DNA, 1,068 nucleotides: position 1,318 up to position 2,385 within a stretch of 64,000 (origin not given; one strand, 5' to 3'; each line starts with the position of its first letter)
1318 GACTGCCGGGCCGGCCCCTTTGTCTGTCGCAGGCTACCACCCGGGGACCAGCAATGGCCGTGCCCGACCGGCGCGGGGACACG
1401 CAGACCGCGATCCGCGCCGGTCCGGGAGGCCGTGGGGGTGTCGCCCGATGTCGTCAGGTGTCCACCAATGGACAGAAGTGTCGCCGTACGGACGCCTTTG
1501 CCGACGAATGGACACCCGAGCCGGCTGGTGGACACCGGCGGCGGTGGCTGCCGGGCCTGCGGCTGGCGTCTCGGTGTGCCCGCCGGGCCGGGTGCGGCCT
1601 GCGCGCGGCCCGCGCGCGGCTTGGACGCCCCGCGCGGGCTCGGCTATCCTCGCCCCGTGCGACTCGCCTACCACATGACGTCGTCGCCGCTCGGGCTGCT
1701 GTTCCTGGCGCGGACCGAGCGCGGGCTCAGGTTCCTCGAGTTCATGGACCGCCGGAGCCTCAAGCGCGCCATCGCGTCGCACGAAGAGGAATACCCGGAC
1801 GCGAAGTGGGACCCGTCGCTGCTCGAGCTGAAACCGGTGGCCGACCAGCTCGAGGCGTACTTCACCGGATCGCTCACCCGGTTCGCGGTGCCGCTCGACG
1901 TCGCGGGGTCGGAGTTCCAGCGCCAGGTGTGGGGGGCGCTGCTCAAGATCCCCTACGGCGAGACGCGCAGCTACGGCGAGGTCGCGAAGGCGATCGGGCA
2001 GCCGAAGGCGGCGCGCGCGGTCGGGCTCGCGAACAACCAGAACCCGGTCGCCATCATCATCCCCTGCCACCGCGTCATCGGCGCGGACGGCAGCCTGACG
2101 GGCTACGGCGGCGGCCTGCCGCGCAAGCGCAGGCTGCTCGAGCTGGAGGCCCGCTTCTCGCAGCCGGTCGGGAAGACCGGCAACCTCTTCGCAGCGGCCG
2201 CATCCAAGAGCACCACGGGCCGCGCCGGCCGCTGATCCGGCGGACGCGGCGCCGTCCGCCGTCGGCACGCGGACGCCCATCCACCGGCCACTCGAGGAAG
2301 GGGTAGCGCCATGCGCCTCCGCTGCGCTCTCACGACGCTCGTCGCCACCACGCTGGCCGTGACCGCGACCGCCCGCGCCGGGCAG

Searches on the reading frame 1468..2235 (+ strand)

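Call 33: search_protein_families(library=pfam, proteins=[window:1468-2235:+], max_evalue=0.001)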
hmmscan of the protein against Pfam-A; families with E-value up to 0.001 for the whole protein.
window:1468-2235:+ (255 aa): 2 families
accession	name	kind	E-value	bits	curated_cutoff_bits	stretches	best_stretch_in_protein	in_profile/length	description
PF01035.26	DNA_binding_1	-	8.4e-37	125.3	27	1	149-228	1-80/81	6-O-methylguanine DNA methyltransferase, DNA binding domain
PF02870.21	Methyltransf_1N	-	9.8e-12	45.7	21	1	67-144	2-70/71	6-O-methylguanine DNA methyltransferase, ribonuclease-like domain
